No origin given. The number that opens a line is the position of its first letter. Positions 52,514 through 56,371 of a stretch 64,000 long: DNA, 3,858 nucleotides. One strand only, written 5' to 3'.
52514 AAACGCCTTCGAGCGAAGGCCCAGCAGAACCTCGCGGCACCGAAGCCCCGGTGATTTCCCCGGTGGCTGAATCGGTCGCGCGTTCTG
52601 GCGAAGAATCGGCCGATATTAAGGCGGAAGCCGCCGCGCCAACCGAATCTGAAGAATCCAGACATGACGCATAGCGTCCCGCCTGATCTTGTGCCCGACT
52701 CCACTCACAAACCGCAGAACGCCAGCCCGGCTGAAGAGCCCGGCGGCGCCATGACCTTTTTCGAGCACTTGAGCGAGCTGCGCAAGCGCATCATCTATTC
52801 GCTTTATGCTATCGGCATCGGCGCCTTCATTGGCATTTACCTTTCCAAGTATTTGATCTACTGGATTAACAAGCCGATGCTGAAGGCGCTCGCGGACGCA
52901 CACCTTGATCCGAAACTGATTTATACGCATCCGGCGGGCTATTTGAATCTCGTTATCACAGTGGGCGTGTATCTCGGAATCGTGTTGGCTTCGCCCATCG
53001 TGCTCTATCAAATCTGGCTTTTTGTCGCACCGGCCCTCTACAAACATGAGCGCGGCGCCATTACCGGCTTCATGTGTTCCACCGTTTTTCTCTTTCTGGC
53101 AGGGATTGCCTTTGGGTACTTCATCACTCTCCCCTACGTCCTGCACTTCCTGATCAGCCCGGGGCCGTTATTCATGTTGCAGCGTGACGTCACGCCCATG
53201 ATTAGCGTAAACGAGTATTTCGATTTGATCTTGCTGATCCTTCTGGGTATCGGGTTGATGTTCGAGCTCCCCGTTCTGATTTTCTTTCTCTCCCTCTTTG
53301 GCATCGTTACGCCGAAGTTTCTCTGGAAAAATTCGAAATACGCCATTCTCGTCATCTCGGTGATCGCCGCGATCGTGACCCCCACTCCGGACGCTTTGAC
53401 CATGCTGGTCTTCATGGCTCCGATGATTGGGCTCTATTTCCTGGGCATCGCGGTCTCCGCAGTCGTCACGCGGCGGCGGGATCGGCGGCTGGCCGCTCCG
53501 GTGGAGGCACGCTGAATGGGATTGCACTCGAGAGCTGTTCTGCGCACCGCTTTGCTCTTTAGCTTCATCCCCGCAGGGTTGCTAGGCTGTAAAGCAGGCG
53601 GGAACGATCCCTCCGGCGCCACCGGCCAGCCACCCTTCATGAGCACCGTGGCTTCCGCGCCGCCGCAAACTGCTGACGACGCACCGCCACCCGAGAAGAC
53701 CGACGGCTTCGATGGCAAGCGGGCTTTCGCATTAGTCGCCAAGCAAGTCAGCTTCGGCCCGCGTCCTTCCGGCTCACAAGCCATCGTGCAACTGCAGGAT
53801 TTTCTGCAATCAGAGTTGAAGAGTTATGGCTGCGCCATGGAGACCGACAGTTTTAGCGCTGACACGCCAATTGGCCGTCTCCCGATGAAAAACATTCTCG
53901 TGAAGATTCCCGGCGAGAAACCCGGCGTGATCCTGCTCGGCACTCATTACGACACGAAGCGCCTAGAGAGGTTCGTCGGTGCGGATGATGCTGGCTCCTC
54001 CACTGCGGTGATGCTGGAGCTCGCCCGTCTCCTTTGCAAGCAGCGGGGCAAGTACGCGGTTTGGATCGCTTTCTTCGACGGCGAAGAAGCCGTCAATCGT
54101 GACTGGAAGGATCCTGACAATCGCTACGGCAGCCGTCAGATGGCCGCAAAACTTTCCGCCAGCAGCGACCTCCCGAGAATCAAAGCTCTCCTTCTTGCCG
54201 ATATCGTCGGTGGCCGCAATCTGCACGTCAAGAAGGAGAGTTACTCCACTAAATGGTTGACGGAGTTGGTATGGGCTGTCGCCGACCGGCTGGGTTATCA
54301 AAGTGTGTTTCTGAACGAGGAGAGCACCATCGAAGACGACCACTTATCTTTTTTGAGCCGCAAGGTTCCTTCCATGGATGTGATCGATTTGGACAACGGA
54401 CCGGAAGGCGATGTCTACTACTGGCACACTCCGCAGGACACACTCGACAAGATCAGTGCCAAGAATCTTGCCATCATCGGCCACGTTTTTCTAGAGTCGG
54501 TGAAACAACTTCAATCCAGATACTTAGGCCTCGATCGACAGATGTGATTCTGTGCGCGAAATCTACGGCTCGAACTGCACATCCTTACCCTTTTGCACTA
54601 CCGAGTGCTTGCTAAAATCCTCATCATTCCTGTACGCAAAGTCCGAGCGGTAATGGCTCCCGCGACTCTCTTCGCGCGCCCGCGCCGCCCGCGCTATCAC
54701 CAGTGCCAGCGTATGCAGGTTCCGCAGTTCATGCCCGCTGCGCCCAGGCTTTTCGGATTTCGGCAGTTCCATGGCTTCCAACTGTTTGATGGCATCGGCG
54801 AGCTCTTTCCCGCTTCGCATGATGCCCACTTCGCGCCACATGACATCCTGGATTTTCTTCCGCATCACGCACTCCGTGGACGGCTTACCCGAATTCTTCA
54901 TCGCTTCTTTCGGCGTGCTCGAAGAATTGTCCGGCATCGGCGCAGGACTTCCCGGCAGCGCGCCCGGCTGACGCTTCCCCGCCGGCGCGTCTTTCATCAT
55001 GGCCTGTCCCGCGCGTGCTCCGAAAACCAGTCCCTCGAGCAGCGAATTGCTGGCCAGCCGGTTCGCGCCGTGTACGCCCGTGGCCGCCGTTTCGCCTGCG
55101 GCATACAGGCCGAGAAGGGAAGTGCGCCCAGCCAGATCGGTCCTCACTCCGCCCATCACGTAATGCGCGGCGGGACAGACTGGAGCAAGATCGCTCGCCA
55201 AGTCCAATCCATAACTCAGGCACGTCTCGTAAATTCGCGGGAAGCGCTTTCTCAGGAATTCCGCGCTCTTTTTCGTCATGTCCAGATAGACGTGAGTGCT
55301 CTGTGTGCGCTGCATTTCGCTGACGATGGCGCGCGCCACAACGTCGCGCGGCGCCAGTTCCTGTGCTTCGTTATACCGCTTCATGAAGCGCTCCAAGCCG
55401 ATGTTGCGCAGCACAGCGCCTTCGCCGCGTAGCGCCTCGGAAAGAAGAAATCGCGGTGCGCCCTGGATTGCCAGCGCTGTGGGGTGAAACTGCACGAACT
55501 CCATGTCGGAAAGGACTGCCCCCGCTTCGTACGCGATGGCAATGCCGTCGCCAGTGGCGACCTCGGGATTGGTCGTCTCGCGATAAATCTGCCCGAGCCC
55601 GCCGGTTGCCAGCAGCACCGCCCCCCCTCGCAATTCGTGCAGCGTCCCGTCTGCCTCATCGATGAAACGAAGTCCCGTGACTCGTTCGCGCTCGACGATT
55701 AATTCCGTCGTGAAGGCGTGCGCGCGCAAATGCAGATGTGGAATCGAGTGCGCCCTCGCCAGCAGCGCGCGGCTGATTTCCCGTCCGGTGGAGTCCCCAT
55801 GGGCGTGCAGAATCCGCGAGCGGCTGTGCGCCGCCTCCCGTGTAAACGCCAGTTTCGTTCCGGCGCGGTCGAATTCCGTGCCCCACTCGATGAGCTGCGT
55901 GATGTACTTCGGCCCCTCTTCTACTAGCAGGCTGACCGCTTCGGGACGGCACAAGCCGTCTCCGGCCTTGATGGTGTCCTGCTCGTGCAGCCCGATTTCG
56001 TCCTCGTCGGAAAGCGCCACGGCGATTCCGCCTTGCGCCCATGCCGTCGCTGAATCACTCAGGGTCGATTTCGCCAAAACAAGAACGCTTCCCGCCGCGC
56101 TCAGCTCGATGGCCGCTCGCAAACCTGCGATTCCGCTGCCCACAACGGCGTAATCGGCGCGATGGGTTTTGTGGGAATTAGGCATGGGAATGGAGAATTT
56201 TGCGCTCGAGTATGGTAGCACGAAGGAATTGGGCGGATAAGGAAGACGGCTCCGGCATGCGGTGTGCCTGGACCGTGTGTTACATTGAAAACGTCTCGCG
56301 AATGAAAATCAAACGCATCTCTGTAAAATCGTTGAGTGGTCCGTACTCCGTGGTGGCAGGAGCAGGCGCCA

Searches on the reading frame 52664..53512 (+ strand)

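Call 53: search_protein_families(library=pfam, proteins=[window:52664-53512:+], max_evalue=0.00001)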
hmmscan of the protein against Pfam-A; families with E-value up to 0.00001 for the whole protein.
window:52664-53512:+ (283 aa): 1 family
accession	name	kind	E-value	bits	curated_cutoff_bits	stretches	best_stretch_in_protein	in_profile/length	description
PF00902.23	TatC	-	2.4e-64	217.4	25.1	1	34-253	1-208/208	Sec-independent protein translocase protein (TatC)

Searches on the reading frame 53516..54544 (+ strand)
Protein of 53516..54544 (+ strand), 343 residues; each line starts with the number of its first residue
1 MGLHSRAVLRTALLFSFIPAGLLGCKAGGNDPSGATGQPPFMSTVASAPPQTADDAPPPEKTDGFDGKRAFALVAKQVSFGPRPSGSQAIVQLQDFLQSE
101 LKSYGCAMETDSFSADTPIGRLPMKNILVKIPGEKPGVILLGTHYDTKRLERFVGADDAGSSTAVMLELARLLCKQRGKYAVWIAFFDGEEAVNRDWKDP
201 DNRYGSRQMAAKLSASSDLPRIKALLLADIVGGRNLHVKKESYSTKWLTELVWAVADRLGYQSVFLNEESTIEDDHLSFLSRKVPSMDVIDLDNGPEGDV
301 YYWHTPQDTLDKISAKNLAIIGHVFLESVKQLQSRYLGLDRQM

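Call 53: search_protein_families(library=pfam, proteins=[window:53516-54544:+], max_evalue=0.00001)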
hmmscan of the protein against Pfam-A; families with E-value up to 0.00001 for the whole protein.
window:53516-54544:+ (343 aa): 1 family
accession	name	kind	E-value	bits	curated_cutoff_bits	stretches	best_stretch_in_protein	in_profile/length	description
PF04389.22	Peptidase_M28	-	1e-32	113.9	21.3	1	126-327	1-191/193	Peptidase family M28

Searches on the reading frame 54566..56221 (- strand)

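Call 53: search_protein_families(library=pfam, proteins=[window:54566-56221:-], max_evalue=0.00001)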
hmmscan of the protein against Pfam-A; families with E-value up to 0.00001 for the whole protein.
window:54566-56221:- (552 aa): 3 families
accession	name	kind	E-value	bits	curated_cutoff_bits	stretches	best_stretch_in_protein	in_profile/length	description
PF00890.30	FAD_binding_2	-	4.3e-91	306.6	20.4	1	23-394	1-414/414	FAD binding domain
PF02910.25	Succ_DH_flav_C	-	9.5e-21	74.5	20.8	1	454-548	1-109/130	Fumarate reductase flavoprotein C-term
PF01266.30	DAO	-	6e-07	29.7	27.9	1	23-158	1-129/353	FAD dependent oxidoreductase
